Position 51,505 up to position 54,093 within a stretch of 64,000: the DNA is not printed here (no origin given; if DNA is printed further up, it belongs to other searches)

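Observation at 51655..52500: Glycogen synthase carries a ~280-residue HupB/histone-H1-like Lys/Ala/Thr-rich C-terminal tail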

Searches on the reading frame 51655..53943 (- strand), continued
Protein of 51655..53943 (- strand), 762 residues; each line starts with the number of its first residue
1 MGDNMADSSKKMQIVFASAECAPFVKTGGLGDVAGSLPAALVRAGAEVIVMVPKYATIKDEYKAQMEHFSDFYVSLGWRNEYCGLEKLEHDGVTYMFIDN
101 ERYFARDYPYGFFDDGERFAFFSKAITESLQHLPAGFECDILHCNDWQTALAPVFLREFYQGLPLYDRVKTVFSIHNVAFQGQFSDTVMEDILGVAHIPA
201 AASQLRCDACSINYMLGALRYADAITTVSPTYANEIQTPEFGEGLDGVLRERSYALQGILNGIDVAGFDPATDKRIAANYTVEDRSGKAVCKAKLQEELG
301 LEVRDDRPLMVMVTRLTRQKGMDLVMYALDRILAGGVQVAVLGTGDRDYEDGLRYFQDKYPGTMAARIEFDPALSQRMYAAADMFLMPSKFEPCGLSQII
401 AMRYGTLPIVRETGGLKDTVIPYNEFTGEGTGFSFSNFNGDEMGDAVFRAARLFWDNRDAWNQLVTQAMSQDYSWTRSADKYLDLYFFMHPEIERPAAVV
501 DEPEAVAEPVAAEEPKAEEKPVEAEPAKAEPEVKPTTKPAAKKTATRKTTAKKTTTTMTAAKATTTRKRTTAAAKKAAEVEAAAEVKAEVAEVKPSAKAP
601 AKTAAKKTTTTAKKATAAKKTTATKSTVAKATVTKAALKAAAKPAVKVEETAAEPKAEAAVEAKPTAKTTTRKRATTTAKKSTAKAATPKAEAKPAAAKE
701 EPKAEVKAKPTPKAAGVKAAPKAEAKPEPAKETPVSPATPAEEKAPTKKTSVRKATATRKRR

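Call 9: find_related_loci(query=window:51655-53943:-, collection=genome_contigs, flank=6000)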
Query window:51655-53943:- (762 aa) in genome_contigs; peptide patterns used: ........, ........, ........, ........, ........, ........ (x = any residue, [..] = any of these).
600 stretches matched a pattern (row limit reached: there are more); 442 encode a relative of the query (tblastn E <= 1e-3); the best 80 are kept; 80 distinct loci.
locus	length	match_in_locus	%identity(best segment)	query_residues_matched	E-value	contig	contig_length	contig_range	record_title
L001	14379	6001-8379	85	1-762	0e+0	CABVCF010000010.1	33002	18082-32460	MAG TPA_asm: uncultured Collinsella sp. isolate MGYG-HGUT-04590 genome assembly, contig: GUT_GENOME284123_10, whole geno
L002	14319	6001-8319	83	1-762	0e+0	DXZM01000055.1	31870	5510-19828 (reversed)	MAG TPA_asm: Collinsella sp. isolate HRGM_Genome_0451 HRGM_Genome_0451_55, whole genome shotgun sequence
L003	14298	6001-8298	88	1-762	0e+0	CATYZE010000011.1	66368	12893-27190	MAG TPA_asm: uncultured Collinsella sp. isolate ERR10960939_bin.13_MetaWRAP_v1.3_MAG genome assembly, contig: ERZ1853447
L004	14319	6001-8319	84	2-762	0e+0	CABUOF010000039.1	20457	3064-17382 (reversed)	MAG TPA_asm: uncultured Collinsella sp. isolate MGYG-HGUT-04186 genome assembly, contig: GUT_GENOME258848_39, whole geno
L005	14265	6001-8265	87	1-762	0e+0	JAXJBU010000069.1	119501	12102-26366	MAG: Collinsella sp. isolate DOME_MAG_11504 11504_W0106_k141_142061, whole genome shotgun sequence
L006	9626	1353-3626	85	1-762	0e+0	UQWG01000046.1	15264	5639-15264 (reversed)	uncultured Collinsella sp. isolate UMGS701 genome assembly, contig: NODE_479_length_15264_cov_11.298902, whole genome sh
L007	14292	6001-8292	81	1-762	0e+0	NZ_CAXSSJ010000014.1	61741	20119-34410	Collinsella aerofaciens ATCC 25986 isolate CC00776 CC00776_14_NODE_14_length_61741_cov_220.026207, whole genome shotgun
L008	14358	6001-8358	89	1-762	0e+0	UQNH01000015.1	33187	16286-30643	uncultured Collinsella sp. isolate UMGS450 genome assembly, contig: NODE_580_length_33187_cov_8.489014, whole genome sho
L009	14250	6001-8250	83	2-762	0e+0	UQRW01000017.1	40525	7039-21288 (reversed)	uncultured Collinsella sp. isolate UMGS585 genome assembly, contig: NODE_409_length_40525_cov_5.801408, whole genome sho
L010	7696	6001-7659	97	1-557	0e+0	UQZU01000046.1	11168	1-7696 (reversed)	uncultured Collinsella sp. isolate UMGS801 genome assembly, contig: NODE_893_length_11168_cov_8.147575, whole genome sho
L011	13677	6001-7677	96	1-547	0e+0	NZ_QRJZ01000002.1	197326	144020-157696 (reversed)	Collinsella sp. AM17-1 AM17-1.Scaf2, whole genome shotgun sequence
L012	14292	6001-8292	80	1-762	0e+0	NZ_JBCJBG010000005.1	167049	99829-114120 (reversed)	Collinsella aerofaciens strain 2227st1_B5_2227SCRN_220401 NODE_5_length_167049_cov_22.877171, whole genome shotgun seque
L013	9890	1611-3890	98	1-762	0e+0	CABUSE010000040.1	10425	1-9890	MAG TPA_asm: uncultured Collinsella sp. isolate MGYG-HGUT-04326 genome assembly, contig: GUT_GENOME266986_40, whole geno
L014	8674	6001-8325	99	1-762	0e+0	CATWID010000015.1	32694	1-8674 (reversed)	MAG TPA_asm: uncultured Collinsella sp. isolate ERR9607754_bin.7_MetaWRAP_v1.3_MAG genome assembly, contig: ERZ18534144.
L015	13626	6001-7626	98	1-542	0e+0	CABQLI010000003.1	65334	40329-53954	MAG TPA_asm: uncultured Collinsella sp. isolate MGYG-HGUT-00684 genome assembly, contig: GUT_GENOME023192_3, whole genom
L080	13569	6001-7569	82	1-521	0e+0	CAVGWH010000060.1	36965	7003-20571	Oribacterium sp. isolate H07675-L1_cleanbin_000026 genome assembly, contig: Spades_H07675-L1_contig_859, whole genome sh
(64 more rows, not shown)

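Call 32: search_protein_representatives(protein=window:51655-53943:-)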
Query: 762 residues. Proteins with E-value up to 0.001 (for the whole library): 18951; up to 1e-10: 10710; up to 1e-30: 4201. The best 150 are listed.
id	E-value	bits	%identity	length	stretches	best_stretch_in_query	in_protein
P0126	8.9e-270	913.2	90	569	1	215-762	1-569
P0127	6.9e-263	890.4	66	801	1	9-624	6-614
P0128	2.3e-223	759.8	99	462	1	5-340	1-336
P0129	2.0e-201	687.3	61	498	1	9-495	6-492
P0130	1.3e-185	635.0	58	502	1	8-493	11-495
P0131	1.1e-159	549.3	95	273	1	282-540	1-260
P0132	5.8e-151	520.5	44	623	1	12-642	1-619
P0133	1.0e-148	513.1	52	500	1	7-486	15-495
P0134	1.3e-145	502.8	48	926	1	6-486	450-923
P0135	5.0e-141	487.7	46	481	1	13-488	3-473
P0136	7.2e-141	487.1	48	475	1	12-487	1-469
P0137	1.6e-140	486.0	48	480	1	12-487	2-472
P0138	2.5e-139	482.1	46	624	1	12-619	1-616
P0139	9.3e-139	480.2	48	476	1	12-486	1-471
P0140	2.6e-138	478.7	50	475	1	12-486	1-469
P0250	2.5e-109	382.9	42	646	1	11-609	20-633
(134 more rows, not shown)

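Call 34: find_encoding_contigs(protein=P0127, flank=10000, max_places=3)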
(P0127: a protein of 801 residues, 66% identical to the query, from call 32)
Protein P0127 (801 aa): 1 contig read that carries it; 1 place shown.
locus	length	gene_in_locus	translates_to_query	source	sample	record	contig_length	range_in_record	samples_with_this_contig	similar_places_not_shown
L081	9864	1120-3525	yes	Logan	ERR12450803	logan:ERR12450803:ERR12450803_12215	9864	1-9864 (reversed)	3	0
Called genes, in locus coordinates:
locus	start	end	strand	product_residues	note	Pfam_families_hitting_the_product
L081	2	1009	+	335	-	?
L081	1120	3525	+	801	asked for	PF08323:Glyco_transf_5, PF13439:Glyco_transf_4 (faint), PF00534:Glycos_transf_1, PF13692:Glyco_trans_1_4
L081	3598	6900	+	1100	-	PF00128:Alpha-amylase, PF02446:Glyco_hydro_77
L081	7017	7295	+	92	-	PF09723:Zn_ribbon_8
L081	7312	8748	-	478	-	PF01029:NusB, PF01189:Methyltr_RsmB-F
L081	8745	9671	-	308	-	PF00551:Formyl_trans_N, PF02911:Formyl_trans_C (weak)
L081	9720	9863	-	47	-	?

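Call 35: find_encoding_contigs(protein=P0132, flank=10000, max_places=3)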
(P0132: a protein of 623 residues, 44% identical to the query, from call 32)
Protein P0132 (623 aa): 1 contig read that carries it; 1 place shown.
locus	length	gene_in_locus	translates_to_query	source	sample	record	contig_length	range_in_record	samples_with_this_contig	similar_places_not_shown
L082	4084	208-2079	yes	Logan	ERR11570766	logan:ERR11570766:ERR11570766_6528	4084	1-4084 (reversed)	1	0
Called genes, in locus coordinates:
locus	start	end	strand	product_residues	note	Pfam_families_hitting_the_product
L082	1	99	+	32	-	?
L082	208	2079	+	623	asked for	PF08323:Glyco_transf_5, PF00534:Glycos_transf_1, PF13692:Glyco_trans_1_4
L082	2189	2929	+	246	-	-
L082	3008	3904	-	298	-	PF00126:HTH_1, PF03466:LysR_substrate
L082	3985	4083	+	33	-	?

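Call 42: find_encoding_contigs(protein=P0129, flank=10000, max_places=2)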
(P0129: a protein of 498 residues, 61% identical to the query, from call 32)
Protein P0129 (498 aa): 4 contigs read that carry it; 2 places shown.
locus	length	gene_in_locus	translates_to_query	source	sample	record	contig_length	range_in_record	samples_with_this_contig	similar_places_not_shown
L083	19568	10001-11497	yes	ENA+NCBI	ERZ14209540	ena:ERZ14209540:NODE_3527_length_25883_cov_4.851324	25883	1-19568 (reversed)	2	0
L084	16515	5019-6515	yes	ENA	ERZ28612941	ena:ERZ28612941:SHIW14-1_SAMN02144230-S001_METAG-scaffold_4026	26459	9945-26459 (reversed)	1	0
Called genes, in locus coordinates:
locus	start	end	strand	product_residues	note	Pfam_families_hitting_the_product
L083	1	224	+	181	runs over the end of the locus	PF02915:Rubrerythrin, PF23458:DUF7130 (faint), PF21349:RUBY_RBDX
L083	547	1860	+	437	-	PF01053:Cys_Met_Meta_PP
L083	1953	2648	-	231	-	PF00730:HhH-GPD, PF00633:HHH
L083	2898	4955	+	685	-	PF02922:CBM_48, PF00128:Alpha-amylase, PF02806:Alpha-amylase_C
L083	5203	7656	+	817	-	PF00343:Phosphorylase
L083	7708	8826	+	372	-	PF00483:NTP_transferase, PF12804:NTP_transf_3 (faint), PF25084:LbH_EIF2B, PF24894:Hexapep_GlmU, PF25087:GMPPB_C (weak)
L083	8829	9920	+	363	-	PF00483:NTP_transferase, PF24894:Hexapep_GlmU, PF25084:LbH_EIF2B, PF25087:GMPPB_C (weak), PF00132:Hexapep (faint)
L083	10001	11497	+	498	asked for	PF08323:Glyco_transf_5, PF20706:GT4-conflict (faint), PF00534:Glycos_transf_1, PF13692:Glyco_trans_1_4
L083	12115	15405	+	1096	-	PF00128:Alpha-amylase, PF02446:Glyco_hydro_77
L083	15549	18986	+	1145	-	PF17757:UvrB_inter, PF02559:CarD_TRCF_RID, PF00270:DEAD, PF04851:ResIII, PF00271:Helicase_C, PF03461:TRCF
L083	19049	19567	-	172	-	?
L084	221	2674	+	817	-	PF00343:Phosphorylase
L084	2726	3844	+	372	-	PF00483:NTP_transferase, PF12804:NTP_transf_3 (faint), PF25084:LbH_EIF2B, PF24894:Hexapep_GlmU, PF25087:GMPPB_C (weak)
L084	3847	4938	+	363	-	PF00483:NTP_transferase, PF24894:Hexapep_GlmU, PF25084:LbH_EIF2B, PF25087:GMPPB_C (weak), PF00132:Hexapep (faint)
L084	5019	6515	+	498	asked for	PF08323:Glyco_transf_5, PF20706:GT4-conflict (faint), PF00534:Glycos_transf_1, PF13692:Glyco_trans_1_4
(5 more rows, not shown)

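Call 43: find_encoding_contigs(protein=P0138, flank=10000, max_places=2)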
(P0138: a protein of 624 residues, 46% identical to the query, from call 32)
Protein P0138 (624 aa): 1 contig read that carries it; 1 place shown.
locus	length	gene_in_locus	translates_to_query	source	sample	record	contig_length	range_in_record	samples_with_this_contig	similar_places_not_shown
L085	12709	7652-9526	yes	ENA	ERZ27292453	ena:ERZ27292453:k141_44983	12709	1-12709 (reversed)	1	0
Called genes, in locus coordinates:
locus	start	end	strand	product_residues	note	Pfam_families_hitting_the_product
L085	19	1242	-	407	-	PF00375:SDF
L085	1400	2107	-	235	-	PF01177:Asp_Glu_race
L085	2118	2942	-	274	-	PF01925:TauE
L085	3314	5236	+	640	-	PF22019:GlgB_N, PF02922:CBM_48, PF00128:Alpha-amylase, PF02806:Alpha-amylase_C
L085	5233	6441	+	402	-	PF00483:NTP_transferase, PF25084:LbH_EIF2B (weak), PF24894:Hexapep_GlmU, PF25087:GMPPB_C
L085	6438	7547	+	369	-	PF00483:NTP_transferase, PF24894:Hexapep_GlmU, PF25084:LbH_EIF2B (weak)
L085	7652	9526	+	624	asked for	PF08323:Glyco_transf_5, PF20706:GT4-conflict (faint), PF00534:Glycos_transf_1, PF13692:Glyco_trans_1_4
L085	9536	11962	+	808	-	PF00343:Phosphorylase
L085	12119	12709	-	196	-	?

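Call 44: find_encoding_contigs(protein=P0250, flank=10000, max_places=2)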
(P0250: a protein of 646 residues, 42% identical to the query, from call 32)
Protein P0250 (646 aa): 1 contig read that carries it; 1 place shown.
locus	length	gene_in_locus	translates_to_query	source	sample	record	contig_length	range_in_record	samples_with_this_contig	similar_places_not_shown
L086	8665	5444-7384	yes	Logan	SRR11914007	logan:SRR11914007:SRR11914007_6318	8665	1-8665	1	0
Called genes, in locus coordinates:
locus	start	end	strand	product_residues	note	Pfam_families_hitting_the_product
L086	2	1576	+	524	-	?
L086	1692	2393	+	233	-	PF01904:DUF72 (weak)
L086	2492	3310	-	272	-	-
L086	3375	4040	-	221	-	-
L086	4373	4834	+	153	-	-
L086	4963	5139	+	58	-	-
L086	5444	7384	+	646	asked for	PF08323:Glyco_transf_5, PF13439:Glyco_transf_4 (faint), PF13579:Glyco_trans_4_4 (faint), PF20706:GT4-conflict, PF00534:Glycos_transf_1, PF13692:Glyco_trans_1_4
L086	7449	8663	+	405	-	?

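Call 65: predict_structure(alignment_id=A1)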
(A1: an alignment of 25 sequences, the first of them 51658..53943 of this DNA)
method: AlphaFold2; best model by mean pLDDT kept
length: 762 residues; sequences in the alignment: 25
mean_pLDDT: 31.1   pTM: 0.22
mean pLDDT of the five models: 31.1, 29.5, 28.8, 28.2, 26.5
residues with pLDDT >= 90: 0; 70-90: 0; 50-70: 5; < 50: 757
segments of 3 or more residues with pLDDT < 50: 1-594, 596-664, 666-709, 713-728, 730-762
pLDDT, mean of each block of 10 residues (from residue 1): 29 38 31 36 41 34 30 26 34 41 29 30 40 40 33 32 38 30 27 26 24 26 26 27 26 26 26 26 29 36 33 30 33 33 34 42 30 27 28 27 23 24 24 31 35 36 44 36 40 37 29 28 29 30 28 27 30 28 25 30 31 30 30 27 28 29 32 31 32 30 37 34 34 33 30 32 37
secondary structure, 60 per line:
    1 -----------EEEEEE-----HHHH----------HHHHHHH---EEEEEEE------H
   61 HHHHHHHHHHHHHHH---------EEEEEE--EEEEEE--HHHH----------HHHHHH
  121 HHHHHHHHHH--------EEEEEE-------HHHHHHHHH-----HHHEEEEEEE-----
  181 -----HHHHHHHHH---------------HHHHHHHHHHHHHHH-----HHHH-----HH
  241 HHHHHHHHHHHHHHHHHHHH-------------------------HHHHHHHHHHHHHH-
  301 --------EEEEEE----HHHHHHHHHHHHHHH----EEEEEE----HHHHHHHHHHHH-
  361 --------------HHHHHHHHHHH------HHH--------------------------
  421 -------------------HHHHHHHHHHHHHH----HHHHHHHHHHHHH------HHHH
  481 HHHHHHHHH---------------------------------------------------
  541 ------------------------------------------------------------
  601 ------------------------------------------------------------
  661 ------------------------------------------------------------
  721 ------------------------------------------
elements in order (helices of 4 or more, strands of 3 or more residues): E12-17 H23-26 H37-43 E47-53 H60-75 E85-90 E93-98 H101-104 H115-130 E139-144 H152-160 E169-175 H186-194 H210-224 H230-233 H239-260 H286-299 E309-314 H319-333 E338-343 H348-359 H375-385 H440-453 H458-470 H477-489

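Call 71: list_cluster_members(proteins=[P0001, P0011, P0127])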
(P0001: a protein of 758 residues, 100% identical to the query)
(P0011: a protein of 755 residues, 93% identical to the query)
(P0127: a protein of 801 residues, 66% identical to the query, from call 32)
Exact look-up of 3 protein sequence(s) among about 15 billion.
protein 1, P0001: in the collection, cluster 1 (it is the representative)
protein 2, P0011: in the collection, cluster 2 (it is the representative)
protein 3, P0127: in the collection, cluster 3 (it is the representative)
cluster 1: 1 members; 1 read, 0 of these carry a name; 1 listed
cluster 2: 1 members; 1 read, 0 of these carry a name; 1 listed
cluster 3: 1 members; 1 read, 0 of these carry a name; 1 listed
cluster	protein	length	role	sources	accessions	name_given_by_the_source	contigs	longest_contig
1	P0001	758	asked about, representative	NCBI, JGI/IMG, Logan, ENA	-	-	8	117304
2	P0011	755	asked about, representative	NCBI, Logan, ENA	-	-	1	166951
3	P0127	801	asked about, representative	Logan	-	-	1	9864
